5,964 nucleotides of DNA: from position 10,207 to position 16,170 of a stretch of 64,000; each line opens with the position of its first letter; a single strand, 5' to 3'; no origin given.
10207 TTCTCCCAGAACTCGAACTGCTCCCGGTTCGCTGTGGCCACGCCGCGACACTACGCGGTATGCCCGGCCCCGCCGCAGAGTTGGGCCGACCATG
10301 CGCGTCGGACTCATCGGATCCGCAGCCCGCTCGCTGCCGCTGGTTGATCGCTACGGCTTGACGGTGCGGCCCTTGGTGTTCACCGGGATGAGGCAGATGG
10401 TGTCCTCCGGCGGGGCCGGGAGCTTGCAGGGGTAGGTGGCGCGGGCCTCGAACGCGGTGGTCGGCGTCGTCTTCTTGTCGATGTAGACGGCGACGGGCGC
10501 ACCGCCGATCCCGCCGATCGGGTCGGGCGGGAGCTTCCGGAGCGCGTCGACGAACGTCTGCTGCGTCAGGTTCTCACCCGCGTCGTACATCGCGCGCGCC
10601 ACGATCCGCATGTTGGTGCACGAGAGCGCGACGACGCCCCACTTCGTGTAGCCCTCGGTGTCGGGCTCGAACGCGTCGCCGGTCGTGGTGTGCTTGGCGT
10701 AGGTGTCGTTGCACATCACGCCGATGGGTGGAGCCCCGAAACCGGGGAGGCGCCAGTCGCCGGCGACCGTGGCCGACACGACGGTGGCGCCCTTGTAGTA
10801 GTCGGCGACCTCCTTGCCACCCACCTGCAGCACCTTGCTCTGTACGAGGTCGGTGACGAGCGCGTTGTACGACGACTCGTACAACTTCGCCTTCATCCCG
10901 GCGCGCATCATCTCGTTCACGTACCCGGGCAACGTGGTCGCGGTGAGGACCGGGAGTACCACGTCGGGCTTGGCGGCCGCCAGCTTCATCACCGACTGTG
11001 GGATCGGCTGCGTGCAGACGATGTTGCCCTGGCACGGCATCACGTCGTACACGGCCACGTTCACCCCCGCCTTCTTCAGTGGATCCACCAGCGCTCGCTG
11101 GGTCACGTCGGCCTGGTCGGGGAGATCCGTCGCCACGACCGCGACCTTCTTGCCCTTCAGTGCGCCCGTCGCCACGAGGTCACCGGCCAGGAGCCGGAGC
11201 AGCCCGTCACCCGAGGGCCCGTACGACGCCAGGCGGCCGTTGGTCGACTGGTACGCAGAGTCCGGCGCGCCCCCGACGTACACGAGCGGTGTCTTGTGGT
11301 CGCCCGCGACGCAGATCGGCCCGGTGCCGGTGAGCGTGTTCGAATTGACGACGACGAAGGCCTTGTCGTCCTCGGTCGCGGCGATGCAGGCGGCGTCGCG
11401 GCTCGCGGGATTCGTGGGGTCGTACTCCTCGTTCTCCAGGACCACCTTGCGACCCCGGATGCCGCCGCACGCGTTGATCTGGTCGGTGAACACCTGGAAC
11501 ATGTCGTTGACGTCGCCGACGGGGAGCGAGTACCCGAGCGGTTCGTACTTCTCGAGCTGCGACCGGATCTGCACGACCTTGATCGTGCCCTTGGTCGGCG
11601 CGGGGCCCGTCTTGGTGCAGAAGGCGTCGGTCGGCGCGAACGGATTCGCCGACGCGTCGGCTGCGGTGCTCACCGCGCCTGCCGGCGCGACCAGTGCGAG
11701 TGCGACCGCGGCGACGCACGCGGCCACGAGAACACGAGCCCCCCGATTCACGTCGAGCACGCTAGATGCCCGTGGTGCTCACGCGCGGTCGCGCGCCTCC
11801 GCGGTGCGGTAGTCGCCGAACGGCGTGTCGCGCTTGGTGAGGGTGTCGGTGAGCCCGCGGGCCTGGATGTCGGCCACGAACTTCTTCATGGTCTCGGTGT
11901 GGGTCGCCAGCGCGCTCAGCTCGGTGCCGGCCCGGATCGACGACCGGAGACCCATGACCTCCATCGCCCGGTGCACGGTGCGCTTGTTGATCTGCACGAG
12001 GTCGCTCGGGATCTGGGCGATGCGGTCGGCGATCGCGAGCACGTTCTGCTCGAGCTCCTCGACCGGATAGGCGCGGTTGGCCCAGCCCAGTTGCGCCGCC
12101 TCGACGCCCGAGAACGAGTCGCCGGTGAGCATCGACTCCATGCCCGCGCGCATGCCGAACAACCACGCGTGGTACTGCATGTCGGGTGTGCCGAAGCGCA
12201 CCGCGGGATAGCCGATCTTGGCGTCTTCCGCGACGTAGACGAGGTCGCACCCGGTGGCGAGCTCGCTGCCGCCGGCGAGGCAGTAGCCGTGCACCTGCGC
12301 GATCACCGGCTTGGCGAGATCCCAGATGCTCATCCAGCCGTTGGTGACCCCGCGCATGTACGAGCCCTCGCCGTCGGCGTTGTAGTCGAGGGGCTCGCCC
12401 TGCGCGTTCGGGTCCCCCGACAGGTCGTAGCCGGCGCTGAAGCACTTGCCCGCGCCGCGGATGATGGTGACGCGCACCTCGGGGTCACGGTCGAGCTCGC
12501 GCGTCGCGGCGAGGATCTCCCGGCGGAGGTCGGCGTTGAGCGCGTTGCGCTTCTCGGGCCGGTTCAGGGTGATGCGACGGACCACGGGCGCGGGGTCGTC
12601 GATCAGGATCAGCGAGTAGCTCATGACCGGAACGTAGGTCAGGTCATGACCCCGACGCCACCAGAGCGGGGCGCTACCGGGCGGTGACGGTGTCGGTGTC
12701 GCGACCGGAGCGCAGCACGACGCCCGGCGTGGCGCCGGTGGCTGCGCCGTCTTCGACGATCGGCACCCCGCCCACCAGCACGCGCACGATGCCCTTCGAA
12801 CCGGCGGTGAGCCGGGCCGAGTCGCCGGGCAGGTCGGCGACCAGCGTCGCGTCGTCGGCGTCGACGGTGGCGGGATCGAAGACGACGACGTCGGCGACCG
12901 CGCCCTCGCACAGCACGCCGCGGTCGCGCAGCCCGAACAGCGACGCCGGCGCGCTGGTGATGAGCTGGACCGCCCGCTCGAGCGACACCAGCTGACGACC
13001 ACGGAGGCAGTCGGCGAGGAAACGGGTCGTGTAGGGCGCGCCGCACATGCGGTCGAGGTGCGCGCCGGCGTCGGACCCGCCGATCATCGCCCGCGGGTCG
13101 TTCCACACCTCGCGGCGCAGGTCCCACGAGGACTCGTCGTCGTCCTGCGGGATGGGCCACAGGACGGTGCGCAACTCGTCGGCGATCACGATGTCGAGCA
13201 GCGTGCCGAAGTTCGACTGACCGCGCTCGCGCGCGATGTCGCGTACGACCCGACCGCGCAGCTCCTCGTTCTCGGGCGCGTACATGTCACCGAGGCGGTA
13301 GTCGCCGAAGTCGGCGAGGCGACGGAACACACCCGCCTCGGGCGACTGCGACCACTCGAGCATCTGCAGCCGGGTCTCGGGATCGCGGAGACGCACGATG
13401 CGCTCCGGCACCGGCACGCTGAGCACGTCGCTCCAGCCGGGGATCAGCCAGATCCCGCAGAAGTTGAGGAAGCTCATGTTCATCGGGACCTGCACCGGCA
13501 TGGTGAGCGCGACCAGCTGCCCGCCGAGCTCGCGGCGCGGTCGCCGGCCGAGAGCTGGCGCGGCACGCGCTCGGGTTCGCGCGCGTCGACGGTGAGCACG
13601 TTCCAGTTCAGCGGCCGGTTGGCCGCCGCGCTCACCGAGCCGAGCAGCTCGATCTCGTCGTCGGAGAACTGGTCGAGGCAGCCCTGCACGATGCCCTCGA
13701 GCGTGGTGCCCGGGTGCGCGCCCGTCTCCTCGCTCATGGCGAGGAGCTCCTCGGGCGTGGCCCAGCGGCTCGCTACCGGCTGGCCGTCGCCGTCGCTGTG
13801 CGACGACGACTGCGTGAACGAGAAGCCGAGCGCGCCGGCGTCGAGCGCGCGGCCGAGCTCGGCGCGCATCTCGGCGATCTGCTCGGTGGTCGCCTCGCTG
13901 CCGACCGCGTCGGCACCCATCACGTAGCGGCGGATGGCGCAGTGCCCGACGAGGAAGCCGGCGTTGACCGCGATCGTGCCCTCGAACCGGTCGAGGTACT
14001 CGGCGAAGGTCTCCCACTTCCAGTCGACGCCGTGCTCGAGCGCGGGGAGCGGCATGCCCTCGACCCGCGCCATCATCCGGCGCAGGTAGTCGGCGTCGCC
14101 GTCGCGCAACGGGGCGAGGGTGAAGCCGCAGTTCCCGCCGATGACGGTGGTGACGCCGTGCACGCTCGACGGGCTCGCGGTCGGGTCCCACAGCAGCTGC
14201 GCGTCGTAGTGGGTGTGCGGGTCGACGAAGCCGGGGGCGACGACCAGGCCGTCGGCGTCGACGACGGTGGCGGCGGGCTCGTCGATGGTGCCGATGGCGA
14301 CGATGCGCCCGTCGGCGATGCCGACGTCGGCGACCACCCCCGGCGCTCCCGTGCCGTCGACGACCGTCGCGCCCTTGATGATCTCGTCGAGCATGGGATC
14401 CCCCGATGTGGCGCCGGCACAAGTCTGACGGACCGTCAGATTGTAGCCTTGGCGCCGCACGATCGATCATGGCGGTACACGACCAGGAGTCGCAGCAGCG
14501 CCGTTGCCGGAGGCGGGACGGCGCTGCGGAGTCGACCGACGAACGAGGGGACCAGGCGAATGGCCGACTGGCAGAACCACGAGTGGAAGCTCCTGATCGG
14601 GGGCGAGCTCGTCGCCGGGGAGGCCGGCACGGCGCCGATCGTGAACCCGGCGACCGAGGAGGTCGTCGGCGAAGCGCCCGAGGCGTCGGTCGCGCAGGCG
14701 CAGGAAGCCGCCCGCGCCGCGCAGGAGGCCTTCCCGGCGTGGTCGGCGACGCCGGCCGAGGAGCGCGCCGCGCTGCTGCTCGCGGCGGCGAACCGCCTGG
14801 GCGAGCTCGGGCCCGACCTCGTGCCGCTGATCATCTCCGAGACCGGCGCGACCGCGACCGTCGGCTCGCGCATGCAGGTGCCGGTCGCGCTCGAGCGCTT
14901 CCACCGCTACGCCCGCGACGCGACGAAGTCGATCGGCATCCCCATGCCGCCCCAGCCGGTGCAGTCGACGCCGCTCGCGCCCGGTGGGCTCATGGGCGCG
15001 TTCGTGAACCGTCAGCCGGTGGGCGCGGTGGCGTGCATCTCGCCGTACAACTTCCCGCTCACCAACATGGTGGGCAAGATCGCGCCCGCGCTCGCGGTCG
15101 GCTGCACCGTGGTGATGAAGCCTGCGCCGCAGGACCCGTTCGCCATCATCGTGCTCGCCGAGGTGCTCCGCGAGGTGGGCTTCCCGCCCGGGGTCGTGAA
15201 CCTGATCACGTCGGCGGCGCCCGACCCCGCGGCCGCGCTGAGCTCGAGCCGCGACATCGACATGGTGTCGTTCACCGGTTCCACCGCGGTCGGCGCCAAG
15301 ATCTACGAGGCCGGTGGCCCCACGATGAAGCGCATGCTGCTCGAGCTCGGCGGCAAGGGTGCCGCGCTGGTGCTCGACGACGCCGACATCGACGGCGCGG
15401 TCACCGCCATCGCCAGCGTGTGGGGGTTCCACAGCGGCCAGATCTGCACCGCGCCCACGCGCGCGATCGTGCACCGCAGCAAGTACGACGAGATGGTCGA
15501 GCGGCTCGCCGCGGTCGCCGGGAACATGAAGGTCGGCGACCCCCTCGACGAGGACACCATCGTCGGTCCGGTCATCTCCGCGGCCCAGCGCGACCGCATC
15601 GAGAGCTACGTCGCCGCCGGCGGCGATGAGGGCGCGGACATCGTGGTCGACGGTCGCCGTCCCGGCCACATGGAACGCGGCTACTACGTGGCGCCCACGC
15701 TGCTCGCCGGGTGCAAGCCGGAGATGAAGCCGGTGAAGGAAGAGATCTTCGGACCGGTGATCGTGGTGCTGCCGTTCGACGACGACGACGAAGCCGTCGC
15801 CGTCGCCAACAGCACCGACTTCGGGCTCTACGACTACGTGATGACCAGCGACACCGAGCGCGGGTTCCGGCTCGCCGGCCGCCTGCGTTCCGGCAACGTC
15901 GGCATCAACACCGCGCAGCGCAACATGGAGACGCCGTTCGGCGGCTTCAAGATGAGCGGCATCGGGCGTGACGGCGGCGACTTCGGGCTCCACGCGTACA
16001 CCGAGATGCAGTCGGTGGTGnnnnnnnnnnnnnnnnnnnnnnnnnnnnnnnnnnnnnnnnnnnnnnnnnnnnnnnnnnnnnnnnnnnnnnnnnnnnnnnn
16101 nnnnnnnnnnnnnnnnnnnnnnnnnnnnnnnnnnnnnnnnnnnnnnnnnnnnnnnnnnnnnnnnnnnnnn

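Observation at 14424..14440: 17-bp palindrome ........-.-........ recurs at five promoter-proximal sites: candidate operator of a local regulon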

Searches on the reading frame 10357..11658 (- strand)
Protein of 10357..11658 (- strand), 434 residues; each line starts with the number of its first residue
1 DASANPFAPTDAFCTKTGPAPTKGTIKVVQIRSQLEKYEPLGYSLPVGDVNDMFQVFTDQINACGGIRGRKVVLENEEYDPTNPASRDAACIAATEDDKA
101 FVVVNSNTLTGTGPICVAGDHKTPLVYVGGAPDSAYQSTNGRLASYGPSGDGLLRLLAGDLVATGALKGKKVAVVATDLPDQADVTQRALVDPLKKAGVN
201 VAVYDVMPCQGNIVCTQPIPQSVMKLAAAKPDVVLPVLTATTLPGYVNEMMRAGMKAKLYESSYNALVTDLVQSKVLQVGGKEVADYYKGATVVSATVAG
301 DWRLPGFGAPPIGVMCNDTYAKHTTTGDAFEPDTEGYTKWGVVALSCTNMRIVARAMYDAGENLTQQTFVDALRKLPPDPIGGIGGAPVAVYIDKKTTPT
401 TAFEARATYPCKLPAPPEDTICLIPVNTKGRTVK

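Call 13: search_protein_families(library=pfam, proteins=[window:10357-11658:-])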
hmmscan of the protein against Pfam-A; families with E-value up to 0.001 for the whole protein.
window:10357-11658:- (434 aa): 1 family
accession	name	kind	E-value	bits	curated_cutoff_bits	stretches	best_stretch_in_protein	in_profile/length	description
PF13458.12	Peripla_BP_6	-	2.6e-14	54.1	31.7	1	54-377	25-312/343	Periplasmic binding protein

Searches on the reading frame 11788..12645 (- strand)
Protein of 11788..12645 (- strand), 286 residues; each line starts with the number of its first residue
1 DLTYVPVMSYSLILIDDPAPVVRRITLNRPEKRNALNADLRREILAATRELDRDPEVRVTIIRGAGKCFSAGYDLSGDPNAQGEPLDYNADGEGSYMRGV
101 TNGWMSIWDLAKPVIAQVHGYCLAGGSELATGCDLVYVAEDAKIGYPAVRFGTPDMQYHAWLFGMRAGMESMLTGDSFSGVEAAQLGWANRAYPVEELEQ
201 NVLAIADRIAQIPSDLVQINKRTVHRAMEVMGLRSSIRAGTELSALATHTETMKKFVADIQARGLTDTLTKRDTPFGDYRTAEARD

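Call 13: search_protein_families(library=pfam, proteins=[window:11788-12645:-])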
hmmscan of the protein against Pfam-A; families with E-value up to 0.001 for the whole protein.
window:11788-12645:- (286 aa): 2 families
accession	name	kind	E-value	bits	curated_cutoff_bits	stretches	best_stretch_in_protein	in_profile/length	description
PF00378.25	ECH_1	-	2.1e-43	148.9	27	1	22-276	6-248/251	Enoyl-CoA hydratase/isomerase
PF16113.10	ECH_2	-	6e-22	79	27.2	1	22-258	1-227/335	Enoyl-CoA hydratase/isomerase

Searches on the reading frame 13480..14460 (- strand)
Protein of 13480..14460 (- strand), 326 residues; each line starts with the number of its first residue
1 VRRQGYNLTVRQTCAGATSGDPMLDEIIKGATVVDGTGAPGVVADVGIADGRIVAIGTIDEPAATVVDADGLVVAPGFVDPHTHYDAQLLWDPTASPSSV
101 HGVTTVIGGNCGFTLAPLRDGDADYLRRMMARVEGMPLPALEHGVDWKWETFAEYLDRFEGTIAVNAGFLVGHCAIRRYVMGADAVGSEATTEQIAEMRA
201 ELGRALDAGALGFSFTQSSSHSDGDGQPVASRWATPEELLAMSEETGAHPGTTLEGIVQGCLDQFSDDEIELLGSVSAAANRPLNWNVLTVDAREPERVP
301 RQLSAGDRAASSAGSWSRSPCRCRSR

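Call 9: search_protein_families(library=pfam, proteins=[window:13480-14460:-])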
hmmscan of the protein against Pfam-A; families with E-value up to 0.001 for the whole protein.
window:13480-14460:- (326 aa): 2 families
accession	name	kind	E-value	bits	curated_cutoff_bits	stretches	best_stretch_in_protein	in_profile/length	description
PF07969.17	Amidohydro_3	-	2.6e-30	106.8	29.7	1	66-308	2-226/472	Amidohydrolase family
PF00449.26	Urease_alpha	-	1.6e-05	25.7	23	1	18-75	60-115/121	Urease alpha-subunit, N-terminal domain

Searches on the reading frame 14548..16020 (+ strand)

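Call 13: search_protein_families(library=pfam, proteins=[window:14560-16020:+])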
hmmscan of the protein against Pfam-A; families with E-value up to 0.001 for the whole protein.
window:14560-16020:+ (487 aa): 1 family
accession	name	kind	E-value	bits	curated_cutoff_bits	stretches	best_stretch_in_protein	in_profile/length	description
PF00171.27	Aldedh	-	2.7e-149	498.1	23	1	20-486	4-461/461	Aldehyde dehydrogenase family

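Call 62: search_protein_families(library=ncbifam, proteins=[window:14548-16020:+], max_evalue=0.00001)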
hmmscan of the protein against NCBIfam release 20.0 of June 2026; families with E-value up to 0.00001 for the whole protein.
window:14548-16020:+ (491 aa): 43 families (the best 25 are shown)
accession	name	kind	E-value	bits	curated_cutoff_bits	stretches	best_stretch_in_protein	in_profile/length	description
TIGR04284.1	aldehy_Rv0768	hypoth_equivalog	2.1e-119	399.6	775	1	14-490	2-476/480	aldehyde dehydrogenase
NF010000.0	PRK13473.1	subfamily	8e-119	397.4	615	1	14-490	4-470/475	aminobutyraldehyde dehydrogenase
TIGR02299.1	HpaE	equivalog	6.3e-115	384.5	638.35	1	14-490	2-474/488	5-carboxymethyl-2-hydroxymuconate semialdehyde dehydrogenase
NF045735.1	PaDhStyDPseudo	equivalog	3.2e-111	372.4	850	1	14-491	4-480/483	phenylacetaldehyde dehydrogenase StyD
TIGR01804.1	BADH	equivalog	1e-110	370.5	668.6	1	17-487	2-466/467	betaine-aldehyde dehydrogenase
TIGR01780.1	SSADH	subfamily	4.2e-104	348.9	646.35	1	31-487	1-447/448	succinate-semialdehyde dehydrogenase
NF045736.1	PaDhStyDRhodo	equivalog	7.9e-104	347.8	800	1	15-490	5-475/479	phenylacetaldehyde dehydrogenase StyD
TIGR03216.1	OH_muco_semi_DH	equivalog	8.1e-104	347.9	693.25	1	17-490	5-477/481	2-hydroxymuconic semialdehyde dehydrogenase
NF009725.0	PRK13252.1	equivalog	9.1e-103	344.3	593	1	13-490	7-477/488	betaine-aldehyde dehydrogenase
NF052305.1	DioxValDhHalo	equivalog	7.3e-94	315.3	750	1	16-490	8-479/483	2,5-dioxovalerate dehydrogenase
NF002852.0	PRK03137.1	subfamily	8.7e-94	315.1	648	1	10-490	34-510/514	L-glutamate gamma-semialdehyde dehydrogenase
NF006916.0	PRK09407.1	equivalog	5.6e-93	312.3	521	1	25-490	32-490/526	succinic semialdehyde dehydrogenase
TIGR03374.1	ABALDH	equivalog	6.8e-93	312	909.3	1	13-489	2-468/472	aminobutyraldehyde dehydrogenase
NF007497.0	PRK10090.1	equivalog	9.3e-91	305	500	1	13-490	7-475/480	aldehyde dehydrogenase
NF040648.1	lactal_redase_Meth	equivalog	8.7e-90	301.9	650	1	15-490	1-460/463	lactaldehyde dehydrogenase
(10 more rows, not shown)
